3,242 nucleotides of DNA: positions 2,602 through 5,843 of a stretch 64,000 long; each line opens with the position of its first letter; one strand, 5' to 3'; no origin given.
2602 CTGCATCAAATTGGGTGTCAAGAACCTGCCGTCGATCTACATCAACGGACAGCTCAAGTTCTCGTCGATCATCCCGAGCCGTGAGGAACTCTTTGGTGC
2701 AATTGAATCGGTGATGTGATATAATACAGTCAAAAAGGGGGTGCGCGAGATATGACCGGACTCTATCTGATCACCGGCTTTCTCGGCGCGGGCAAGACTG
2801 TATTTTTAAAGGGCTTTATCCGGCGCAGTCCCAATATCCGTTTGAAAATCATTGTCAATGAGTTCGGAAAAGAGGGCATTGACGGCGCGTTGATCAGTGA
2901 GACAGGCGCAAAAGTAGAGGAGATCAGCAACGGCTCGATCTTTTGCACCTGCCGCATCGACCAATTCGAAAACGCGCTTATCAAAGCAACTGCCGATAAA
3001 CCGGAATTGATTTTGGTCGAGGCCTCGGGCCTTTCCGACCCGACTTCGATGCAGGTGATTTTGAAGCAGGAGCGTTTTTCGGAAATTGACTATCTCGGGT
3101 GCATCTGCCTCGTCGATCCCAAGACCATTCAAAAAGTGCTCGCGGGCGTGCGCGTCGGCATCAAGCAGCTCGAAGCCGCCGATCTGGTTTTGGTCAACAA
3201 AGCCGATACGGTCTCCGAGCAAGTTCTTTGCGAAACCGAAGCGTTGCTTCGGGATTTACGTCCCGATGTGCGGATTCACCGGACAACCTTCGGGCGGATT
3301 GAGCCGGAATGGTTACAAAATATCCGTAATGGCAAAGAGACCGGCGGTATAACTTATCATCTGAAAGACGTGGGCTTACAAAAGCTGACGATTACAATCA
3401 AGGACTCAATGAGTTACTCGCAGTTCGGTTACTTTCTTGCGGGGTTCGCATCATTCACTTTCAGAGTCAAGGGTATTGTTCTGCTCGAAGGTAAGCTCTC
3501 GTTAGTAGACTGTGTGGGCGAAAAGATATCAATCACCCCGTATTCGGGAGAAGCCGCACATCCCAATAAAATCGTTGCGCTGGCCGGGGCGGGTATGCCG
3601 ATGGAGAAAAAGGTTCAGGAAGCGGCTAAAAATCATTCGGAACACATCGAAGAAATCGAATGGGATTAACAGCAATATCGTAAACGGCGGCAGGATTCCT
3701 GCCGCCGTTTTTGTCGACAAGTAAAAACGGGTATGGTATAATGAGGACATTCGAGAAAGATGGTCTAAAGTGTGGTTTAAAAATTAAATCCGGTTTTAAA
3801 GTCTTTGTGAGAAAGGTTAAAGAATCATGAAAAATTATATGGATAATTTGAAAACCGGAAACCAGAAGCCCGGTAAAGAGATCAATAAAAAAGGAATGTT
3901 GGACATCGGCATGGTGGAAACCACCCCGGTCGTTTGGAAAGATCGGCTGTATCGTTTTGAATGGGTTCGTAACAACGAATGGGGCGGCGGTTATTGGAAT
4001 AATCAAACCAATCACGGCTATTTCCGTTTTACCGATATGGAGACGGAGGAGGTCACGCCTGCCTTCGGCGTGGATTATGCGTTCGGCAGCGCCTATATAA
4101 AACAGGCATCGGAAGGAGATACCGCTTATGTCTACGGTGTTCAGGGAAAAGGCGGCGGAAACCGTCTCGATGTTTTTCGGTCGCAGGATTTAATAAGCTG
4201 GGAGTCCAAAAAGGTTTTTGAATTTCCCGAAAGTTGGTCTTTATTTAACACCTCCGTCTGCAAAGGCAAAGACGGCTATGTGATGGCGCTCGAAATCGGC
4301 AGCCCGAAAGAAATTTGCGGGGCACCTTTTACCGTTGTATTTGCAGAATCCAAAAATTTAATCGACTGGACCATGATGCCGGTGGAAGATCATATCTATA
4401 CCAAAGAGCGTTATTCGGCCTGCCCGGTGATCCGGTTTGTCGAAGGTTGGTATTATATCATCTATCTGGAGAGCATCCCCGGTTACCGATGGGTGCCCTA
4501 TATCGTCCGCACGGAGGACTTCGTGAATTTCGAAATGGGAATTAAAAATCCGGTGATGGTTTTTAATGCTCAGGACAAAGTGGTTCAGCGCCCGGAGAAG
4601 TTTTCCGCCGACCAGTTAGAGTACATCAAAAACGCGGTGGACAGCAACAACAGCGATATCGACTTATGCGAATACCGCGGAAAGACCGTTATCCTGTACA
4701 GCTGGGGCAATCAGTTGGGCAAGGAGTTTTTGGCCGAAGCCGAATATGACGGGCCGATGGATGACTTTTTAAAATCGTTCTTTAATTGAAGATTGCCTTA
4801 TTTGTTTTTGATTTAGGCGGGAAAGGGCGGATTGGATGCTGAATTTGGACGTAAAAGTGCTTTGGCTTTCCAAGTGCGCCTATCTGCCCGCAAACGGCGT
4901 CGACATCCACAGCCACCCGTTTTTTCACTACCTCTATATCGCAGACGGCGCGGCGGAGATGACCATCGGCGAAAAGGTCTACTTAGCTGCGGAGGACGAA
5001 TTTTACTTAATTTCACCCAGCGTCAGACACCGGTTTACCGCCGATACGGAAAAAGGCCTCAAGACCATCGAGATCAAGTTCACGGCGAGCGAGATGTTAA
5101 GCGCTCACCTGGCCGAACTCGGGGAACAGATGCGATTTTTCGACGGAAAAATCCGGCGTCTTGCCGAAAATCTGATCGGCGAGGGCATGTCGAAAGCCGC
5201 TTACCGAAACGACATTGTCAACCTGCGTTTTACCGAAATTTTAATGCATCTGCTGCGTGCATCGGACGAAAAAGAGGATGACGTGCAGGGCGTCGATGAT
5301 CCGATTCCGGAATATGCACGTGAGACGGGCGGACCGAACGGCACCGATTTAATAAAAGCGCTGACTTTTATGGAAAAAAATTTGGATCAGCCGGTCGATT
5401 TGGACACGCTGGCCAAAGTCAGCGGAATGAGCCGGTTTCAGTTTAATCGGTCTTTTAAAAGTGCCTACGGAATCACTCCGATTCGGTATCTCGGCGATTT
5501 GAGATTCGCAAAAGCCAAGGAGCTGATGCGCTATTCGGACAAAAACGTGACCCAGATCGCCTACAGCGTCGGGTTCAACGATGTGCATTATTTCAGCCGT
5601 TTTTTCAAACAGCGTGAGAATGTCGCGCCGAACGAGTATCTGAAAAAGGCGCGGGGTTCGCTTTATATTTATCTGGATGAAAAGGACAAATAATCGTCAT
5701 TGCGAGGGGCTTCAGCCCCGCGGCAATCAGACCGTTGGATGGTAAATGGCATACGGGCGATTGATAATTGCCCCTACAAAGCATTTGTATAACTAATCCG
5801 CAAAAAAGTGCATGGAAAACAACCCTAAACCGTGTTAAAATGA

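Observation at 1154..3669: URO-D-family enzyme fused to a CxxC thioredoxin-fold domain, paired with a COG0523 GTPase lacking the canonical CxCC, divergent from znuA-znuC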

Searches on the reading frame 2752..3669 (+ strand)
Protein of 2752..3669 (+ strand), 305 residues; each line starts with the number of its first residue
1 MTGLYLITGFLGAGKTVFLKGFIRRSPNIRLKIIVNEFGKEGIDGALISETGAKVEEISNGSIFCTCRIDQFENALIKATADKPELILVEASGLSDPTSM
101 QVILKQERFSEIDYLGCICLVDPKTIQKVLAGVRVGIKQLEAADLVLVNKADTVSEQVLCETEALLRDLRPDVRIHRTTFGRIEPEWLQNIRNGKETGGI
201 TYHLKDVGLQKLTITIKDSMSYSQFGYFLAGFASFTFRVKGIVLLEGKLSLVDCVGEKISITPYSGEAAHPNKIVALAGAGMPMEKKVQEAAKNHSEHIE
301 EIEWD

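Call 3: search_protein_families(library=pfam, proteins=[window:2752-3669:+], max_evalue=0.01)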
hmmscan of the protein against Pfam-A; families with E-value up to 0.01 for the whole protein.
window:2752-3669:+ (305 aa): 1 family
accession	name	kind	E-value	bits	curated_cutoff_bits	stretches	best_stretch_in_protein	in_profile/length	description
PF02492.25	cobW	-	5.2e-34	117.8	20.7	1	5-175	3-178/180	CobW/HypB/UreG, nucleotide-binding domain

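Call 4: search_protein_families(library=ncbifam, proteins=[window:2752-3669:+], max_evalue=0.01)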
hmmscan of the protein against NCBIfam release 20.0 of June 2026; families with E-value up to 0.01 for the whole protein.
window:2752-3669:+ (305 aa): 5 families
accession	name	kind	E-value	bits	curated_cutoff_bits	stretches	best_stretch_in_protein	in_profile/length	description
TIGR02475.1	CobW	equivalog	4.2e-21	75.2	332.1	1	6-122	8-132/342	cobalamin biosynthesis protein CobW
NF038288.1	chaper_GTP_ZigA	equivalog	1.7e-20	73.3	600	2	6-99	5-105/390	zinc metallochaperone GTPase ZigA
NF008578.0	PRK11537.1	equivalog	2.5e-19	69.7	361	1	6-191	8-198/318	GTPase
NF041053.1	CobW_rel_Se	equivalog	4.2e-10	39.6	180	1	7-169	6-172/195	CobW-related selenoprotein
TIGR00073.1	hypB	equivalog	0.0002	20.9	121.2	0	9-93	37-120/217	hydrogenase nickel incorporation protein HypB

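Call 25: search_solved_structures(query=window:2752-3669:+, max_evalue=0.001, show_alignments=2)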
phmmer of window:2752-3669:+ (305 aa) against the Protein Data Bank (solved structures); distinct sequences matched with E-value up to 0.001: 2.
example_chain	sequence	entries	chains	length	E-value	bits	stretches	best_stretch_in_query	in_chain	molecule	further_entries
1nij_A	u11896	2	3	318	1.2e-15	60.8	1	5-184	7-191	Hypothetical protein yjiA | Uncharacterized GTP-binding protein YjiA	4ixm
4ixn_A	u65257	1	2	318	8.6e-15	57.9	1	5-184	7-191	Uncharacterized GTP-binding protein YjiA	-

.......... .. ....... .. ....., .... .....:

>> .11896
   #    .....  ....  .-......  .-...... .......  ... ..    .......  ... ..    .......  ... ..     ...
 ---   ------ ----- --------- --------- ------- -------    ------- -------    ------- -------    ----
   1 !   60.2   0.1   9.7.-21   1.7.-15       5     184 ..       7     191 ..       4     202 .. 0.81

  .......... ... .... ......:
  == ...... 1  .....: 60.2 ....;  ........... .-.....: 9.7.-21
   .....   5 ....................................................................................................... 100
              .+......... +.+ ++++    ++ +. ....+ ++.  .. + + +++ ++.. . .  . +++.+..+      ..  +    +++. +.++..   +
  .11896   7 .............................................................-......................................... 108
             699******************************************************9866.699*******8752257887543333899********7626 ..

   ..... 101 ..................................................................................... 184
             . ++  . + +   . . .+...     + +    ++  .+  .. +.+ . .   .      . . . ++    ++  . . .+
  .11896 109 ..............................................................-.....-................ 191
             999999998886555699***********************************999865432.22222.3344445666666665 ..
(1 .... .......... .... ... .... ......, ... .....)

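Call 68: find_homologous_proteins(query=window:2752-3669:+, max_evalue=0.00001)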
Query window:2752-3669:+ (305 aa): 3235 proteins with E <= 0.00001 among 7066 candidates; the best 120 are listed.
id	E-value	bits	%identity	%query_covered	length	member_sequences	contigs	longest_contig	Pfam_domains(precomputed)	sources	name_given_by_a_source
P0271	1.7e-189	646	95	100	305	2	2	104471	PF02492.26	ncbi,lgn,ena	-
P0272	3.1e-171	586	87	100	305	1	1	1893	PF02492.26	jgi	jgi:G3E family GTPase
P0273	1.7e-163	561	84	100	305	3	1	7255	PF02492.26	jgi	-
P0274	1.1e-156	538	79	100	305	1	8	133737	PF02492.26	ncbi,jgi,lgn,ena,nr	ncbi:MAG TPA: GTP-binding protein [Oscillospiraceae bacterium]|nr:GTP-binding protein [Oscillospirac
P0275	1.0e-121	424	64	100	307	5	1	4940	PF02492.26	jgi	jgi:G3E family GTPase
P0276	1.5e-116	407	61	100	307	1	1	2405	PF02492.26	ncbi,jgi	-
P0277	4.0e-115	402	62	100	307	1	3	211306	PF02492.26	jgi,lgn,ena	-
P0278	1.6e-114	400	61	100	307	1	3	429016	PF02492.26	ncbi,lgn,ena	-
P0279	2.0e-114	400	61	100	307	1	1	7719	PF02492.26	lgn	-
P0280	1.1e-113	397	61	100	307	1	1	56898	PF02492.26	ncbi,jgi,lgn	-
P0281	8.9e-111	388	60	100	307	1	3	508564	PF02492.26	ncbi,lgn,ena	-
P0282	4.8e-108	379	80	72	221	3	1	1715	PF02492.26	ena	-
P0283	7.3e-105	368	54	100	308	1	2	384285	PF02492.26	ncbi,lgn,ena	-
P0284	9.7e-105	368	56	100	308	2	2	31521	PF02492.26,PF13401.13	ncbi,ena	-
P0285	1.3e-104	368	56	100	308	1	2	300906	PF02492.26,PF13401.13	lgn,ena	-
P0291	5.4e-97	343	52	99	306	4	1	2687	PF02492.26,PF07683.20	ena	-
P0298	4.8e-94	333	52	99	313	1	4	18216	PF02492.26,PF07683.20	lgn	-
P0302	1.2e-91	325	50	99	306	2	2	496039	PF02492.26,PF07683.20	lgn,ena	-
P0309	5.5e-90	320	49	99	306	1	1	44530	PF02492.26,PF13401.13,PF07683.20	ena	-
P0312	1.5e-89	318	49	99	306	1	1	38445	PF02492.26,PF07683.20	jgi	-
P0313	1.8e-89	318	51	98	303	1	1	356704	PF02492.26,PF07683.20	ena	-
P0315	3.6e-87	310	50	97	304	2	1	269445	PF02492.26,PF07683.20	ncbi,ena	-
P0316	6.8e-87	309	49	99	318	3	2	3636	PF02492.26,PF07683.20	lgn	-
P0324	2.2e-84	301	46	98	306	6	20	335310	PF02492.26,PF03029.24,PF07683.20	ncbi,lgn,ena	-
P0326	8.2e-84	299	49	99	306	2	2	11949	PF02492.26,PF07683.20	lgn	-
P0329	1.4e-82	295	48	99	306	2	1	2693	PF02492.26,PF07683.20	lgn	-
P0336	1.9e-81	292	47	99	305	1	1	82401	PF02492.26,PF07683.20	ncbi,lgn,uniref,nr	ncbi:CobW family GTP-binding protein [Anaerobium acetethylicum]|uniref:GTPase, G3E family n=1 Tax=An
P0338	4.9e-81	290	49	99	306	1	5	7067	PF02492.26,PF07683.20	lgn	-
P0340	9.8e-81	289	49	99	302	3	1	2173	PF02492.26,PF07683.20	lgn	-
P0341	1.0e-80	289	47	99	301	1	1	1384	PF02492.26,PF07683.20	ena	-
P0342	1.4e-80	289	46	100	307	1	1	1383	PF02492.26,PF07683.20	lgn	-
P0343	1.5e-80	289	46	99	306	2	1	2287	PF02492.26,PF07683.20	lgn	-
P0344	1.7e-80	288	46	99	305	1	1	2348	PF02492.26,PF07683.20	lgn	-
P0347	3.7e-80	287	47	100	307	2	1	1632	PF02492.26,PF07683.20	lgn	-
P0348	4.0e-80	287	46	99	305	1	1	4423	PF02492.26,PF07683.20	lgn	-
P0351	7.6e-80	286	48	99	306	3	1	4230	PF02492.26,PF07683.20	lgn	-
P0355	2.8e-79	284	46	99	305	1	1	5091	PF02492.26,PF07683.20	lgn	-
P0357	4.0e-79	284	46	99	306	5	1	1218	PF02492.26,PF07683.20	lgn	-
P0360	7.6e-79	283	47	98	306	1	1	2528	PF02492.26,PF07683.20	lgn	-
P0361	8.8e-79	283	47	99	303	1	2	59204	PF02492.26,PF07683.20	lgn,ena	-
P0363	9.5e-79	283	47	99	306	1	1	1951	PF02492.26,PF07683.20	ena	-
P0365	1.6e-78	282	47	99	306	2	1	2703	PF02492.26,PF07683.20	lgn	-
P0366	1.8e-78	282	46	98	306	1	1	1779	PF02492.26,PF07683.20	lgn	-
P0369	2.0e-78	282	46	99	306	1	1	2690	PF02492.26,PF07683.20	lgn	-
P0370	2.4e-78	281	46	100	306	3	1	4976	PF02492.26,PF07683.20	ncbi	ncbi:MAG: CobW family GTP-binding protein [Lachnospiraceae bacterium]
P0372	5.0e-78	280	45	99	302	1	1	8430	PF02492.26,PF07683.20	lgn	-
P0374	6.0e-78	280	47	95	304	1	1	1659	PF02492.26,PF07683.20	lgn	-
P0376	7.0e-78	280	47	95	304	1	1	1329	PF02492.26,PF07683.20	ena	-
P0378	8.6e-78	280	48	96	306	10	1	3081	PF02492.26,PF07683.20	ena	-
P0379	9.3e-78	279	45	100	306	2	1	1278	PF02492.26,PF07683.20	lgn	-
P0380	9.8e-78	279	45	97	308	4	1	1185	PF02492.26,PF07683.20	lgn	-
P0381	1.0e-77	279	46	98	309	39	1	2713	PF02492.26,PF07683.20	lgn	-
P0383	1.2e-77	279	46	95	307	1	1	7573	PF02492.26,PF07683.20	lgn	-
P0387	1.9e-77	278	46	100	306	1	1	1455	PF02492.26,PF07683.20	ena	-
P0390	2.6e-77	278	43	99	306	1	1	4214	PF02492.26,PF07683.20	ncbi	-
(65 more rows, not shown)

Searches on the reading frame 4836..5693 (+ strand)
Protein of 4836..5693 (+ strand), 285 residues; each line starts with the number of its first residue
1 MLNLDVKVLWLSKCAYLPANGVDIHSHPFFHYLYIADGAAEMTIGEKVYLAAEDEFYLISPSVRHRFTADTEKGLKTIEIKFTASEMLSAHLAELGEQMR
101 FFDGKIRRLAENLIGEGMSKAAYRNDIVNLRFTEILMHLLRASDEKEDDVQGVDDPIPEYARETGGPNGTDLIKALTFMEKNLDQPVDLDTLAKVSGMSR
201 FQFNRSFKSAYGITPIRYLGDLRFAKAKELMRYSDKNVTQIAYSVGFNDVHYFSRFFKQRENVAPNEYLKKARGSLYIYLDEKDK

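Call 3: search_protein_families(library=pfam, proteins=[window:4836-5693:+], max_evalue=0.01)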
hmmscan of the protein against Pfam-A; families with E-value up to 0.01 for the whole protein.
window:4836-5693:+ (285 aa): 4 families
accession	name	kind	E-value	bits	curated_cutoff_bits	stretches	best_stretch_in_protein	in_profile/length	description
PF12833.13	HTH_18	-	4.5e-23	81.8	33.6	1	192-270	1-79/80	Helix-turn-helix domain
PF00165.29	HTH_AraC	-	1.2e-17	64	26.6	2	179-219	1-41/42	Bacterial regulatory helix-turn-helix proteins, AraC family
PF02311.25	AraC_binding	-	6.3e-10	39.4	21.1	1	20-113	14-99/135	AraC-like ligand binding domain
PF07883.17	Cupin_2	-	2.2e-07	30.9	27.2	1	23-80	12-69/70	Cupin domain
